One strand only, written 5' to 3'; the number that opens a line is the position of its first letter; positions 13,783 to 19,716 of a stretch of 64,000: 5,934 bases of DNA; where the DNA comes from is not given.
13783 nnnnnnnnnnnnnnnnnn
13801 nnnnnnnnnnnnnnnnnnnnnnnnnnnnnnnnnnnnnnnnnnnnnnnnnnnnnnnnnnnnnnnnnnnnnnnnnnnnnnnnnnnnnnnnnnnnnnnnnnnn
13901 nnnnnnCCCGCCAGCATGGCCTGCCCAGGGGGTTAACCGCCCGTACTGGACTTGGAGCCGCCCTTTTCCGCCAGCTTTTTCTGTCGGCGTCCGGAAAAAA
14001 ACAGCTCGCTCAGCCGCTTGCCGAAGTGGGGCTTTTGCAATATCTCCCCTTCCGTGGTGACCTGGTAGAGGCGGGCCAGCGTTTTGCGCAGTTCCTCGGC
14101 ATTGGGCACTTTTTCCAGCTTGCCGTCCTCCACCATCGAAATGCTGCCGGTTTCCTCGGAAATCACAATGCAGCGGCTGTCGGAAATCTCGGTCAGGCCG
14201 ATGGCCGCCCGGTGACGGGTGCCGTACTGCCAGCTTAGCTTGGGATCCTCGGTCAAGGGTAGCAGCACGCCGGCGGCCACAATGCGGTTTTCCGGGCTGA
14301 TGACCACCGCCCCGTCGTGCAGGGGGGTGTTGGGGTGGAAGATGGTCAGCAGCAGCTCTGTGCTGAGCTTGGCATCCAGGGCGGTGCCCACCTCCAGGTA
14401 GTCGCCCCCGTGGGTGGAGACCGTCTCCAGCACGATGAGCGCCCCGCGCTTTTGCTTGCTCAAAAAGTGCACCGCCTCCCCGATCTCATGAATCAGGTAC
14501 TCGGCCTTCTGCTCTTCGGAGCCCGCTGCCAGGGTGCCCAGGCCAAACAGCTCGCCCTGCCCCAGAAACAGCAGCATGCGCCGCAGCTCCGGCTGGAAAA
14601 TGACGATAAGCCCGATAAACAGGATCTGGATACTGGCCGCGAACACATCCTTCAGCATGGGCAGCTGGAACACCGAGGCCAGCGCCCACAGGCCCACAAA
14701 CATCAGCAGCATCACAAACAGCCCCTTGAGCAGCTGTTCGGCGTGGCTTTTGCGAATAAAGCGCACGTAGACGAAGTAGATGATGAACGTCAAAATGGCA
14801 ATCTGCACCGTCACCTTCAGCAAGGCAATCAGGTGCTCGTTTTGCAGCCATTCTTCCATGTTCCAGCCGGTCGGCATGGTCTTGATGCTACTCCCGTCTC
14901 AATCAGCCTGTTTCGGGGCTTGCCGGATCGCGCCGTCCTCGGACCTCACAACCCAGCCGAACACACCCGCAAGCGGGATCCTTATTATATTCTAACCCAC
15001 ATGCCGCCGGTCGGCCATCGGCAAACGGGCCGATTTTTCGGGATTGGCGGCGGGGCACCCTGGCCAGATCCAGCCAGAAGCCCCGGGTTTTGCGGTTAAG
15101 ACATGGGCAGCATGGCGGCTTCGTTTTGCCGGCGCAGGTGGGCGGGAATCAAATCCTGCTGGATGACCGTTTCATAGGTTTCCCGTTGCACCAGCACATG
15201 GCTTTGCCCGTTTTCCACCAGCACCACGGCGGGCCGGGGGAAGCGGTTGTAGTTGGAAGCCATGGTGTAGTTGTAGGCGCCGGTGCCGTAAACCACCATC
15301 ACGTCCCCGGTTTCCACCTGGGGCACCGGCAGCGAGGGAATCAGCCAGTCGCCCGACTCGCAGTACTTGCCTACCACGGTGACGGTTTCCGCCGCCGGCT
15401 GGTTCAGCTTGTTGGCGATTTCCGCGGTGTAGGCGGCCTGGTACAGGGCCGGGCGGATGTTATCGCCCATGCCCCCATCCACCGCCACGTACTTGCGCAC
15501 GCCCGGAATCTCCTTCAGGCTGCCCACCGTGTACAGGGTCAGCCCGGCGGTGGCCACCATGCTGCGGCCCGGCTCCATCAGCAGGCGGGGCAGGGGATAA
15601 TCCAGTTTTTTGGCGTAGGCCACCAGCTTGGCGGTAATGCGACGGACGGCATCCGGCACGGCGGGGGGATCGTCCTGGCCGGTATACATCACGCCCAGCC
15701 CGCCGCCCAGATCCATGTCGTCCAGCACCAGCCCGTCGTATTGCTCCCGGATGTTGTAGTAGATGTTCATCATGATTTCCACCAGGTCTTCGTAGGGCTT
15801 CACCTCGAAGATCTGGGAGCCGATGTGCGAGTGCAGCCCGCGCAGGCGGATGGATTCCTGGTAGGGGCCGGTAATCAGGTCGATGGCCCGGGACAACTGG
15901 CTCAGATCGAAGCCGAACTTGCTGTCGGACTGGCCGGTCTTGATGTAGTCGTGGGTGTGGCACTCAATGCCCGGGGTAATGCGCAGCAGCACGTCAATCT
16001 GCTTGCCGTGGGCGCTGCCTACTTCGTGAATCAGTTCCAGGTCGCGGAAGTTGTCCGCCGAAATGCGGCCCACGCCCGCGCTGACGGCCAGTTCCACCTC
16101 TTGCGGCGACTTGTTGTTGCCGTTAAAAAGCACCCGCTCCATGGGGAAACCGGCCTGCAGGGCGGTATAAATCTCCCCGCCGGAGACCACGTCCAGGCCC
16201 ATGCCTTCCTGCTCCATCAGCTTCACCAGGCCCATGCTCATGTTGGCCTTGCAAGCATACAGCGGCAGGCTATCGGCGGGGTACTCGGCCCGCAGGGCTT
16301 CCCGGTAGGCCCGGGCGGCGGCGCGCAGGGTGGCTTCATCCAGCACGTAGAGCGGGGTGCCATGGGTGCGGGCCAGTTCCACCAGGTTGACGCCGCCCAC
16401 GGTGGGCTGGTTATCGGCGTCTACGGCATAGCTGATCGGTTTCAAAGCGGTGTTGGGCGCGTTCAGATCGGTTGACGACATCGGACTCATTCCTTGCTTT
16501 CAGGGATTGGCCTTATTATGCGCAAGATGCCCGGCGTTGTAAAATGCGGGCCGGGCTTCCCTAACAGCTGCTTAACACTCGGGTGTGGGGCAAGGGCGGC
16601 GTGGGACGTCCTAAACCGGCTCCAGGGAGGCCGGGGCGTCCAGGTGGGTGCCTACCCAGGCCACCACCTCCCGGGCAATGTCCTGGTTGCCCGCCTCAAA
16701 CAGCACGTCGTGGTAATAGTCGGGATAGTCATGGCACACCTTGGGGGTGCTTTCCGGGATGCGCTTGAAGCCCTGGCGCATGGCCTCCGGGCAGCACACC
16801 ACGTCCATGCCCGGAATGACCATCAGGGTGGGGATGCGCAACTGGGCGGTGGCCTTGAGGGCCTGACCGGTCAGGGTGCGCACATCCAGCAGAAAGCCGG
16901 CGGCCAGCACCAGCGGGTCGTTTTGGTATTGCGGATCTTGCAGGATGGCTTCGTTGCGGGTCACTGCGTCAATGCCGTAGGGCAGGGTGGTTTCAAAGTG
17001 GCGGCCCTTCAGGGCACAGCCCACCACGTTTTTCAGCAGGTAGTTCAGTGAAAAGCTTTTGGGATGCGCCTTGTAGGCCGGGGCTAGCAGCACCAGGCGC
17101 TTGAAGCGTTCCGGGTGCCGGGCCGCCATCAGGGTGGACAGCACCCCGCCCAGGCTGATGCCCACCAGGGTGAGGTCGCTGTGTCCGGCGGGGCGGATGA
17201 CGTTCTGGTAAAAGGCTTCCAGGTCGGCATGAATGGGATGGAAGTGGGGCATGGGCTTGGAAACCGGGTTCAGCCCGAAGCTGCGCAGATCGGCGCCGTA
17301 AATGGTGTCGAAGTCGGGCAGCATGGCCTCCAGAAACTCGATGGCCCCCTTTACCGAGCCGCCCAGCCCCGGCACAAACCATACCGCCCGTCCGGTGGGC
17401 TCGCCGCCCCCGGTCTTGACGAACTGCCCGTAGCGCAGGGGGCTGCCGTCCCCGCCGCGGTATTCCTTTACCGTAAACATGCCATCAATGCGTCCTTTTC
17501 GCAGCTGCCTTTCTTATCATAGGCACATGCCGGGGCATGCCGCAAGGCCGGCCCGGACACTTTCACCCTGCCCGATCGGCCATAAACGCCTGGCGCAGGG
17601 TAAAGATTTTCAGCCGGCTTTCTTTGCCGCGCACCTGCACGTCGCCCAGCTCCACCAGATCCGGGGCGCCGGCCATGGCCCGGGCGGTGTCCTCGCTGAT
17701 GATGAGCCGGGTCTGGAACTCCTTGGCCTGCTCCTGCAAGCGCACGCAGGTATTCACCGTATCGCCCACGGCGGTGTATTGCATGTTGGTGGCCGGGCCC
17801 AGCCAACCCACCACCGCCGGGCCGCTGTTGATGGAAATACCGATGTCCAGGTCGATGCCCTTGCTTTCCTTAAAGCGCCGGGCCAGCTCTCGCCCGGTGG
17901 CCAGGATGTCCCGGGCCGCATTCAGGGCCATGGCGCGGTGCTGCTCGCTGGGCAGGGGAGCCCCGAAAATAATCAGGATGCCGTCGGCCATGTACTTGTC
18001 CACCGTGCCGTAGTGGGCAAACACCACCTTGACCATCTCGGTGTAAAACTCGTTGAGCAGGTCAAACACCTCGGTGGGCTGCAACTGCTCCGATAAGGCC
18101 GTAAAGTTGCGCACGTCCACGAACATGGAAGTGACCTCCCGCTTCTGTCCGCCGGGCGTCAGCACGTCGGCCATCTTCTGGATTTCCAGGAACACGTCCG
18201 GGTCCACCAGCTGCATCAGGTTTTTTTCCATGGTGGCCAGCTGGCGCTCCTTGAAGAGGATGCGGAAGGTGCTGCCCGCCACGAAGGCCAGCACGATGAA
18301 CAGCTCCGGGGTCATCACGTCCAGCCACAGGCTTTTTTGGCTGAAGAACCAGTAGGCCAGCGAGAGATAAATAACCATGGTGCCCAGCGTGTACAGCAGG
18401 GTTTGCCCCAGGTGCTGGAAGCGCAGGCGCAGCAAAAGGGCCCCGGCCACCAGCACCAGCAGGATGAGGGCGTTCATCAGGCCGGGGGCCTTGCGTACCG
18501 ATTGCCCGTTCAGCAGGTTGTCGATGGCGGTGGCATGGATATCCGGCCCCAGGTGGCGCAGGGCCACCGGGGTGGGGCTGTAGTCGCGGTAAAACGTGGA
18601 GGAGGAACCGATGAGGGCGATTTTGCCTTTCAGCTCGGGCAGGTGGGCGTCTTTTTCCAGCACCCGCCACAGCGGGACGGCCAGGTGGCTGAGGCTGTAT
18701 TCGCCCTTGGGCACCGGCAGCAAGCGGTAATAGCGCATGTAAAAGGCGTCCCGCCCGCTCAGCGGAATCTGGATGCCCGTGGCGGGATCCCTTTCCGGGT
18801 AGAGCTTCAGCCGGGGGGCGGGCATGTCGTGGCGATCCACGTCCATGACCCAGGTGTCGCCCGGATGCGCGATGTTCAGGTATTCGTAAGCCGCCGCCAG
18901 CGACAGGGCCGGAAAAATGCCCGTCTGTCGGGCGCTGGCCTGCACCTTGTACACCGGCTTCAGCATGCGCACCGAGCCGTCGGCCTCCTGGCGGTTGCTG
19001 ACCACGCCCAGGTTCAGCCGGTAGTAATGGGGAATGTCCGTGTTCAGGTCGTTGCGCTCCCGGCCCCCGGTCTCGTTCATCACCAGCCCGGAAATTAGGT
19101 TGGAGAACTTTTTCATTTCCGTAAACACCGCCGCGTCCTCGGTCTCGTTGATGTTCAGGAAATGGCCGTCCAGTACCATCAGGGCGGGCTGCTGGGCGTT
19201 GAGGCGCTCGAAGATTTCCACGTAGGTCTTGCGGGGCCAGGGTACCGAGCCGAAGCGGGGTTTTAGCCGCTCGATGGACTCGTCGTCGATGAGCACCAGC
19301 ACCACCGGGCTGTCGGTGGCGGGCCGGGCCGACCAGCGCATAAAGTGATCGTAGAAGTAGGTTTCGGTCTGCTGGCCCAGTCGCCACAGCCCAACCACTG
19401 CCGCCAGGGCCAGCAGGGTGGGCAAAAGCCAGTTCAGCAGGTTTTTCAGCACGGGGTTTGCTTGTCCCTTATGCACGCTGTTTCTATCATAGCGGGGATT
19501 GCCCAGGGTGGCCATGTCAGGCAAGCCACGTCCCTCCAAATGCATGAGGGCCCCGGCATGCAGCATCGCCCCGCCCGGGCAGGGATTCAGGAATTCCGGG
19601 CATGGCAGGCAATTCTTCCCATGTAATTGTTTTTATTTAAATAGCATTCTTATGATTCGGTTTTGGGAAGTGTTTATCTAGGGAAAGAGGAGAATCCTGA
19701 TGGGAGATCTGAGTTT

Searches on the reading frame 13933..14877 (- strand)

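Call 49: search_protein_families(library=ncbifam, proteins=[window:13933-14877:-], max_evalue=0.01)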
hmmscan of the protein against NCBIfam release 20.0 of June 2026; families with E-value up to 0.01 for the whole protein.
window:13933-14877:- (314 aa): 5 families
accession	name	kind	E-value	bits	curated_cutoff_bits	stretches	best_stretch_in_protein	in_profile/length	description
TIGR00159.1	TIGR00159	equivalog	5.8e-62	209.3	188.8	1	17-271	8-250/254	diadenylate cyclase CdaA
NF038328.1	c-di-AMP_CdaS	exception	8.6e-36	123.3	225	1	130-255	65-188/191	sporulation-specific diadenylate cyclase CdaS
NF038327.1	c-di-AMP_CdaM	exception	3.6e-28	98.4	225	1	122-272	43-194/196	diadenylate cyclase CdaM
NF010009.0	PRK13482.1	equivalog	7e-07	28.7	201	1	141-257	31-141/357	DNA integrity scanning diadenylate cyclase DisA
NF041371.1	Diadnylcyc_Halo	equivalog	3.3e-05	23.4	430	1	188-254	194-261/270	diadenylate cyclase DacZ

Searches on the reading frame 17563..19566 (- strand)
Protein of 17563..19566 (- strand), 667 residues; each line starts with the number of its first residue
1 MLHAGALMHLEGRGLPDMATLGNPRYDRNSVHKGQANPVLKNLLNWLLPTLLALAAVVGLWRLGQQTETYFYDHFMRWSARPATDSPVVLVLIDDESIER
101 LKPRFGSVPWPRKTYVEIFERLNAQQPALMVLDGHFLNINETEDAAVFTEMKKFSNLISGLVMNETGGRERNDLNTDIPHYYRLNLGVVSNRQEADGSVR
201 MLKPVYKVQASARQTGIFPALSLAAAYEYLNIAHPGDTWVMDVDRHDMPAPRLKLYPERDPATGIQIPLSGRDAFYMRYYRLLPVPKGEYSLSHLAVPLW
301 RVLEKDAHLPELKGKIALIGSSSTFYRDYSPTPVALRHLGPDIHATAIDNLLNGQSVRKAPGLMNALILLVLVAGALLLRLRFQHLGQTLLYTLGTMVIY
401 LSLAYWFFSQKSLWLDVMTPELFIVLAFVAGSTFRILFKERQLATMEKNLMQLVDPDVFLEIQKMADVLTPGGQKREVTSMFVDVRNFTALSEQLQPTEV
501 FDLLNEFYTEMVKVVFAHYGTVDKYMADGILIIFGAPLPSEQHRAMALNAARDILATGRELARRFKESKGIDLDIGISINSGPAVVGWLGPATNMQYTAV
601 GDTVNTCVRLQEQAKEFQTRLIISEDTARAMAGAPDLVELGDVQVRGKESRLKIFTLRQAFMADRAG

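Call 7: search_protein_families(library=pfam, proteins=[window:17563-19566:-], max_evalue=0.01)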
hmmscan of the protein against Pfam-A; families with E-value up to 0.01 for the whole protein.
window:17563-19566:- (667 aa): 2 families
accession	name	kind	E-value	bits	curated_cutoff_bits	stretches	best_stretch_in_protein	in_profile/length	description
PF05226.16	CHASE2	-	7.1e-38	131.1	26.3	1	54-374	3-254/257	CHASE2 domain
PF00211.25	Guanylate_cyc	-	2.1e-18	67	21.9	1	475-656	6-180/183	Adenylate and Guanylate cyclase catalytic domain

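Call 36: find_related_loci(query=A4, collection=genome_contigs, flank=6000)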
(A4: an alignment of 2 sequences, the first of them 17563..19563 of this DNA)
Query A4 (666 aa) in genome_contigs; peptide patterns used: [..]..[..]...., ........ (x = any residue, [..] = any of these).
33 stretches matched a pattern; 1 encode a relative of the query (tblastn E <= 1e-3); 1 distinct loci.
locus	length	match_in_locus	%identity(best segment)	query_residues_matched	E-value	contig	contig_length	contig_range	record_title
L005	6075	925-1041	40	66-107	2e-5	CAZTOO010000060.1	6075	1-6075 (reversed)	MAG TPA_asm: uncultured Methanosarcinales archaeon isolate binchicken_co150_768 genome assembly, contig: NODE_37071_leng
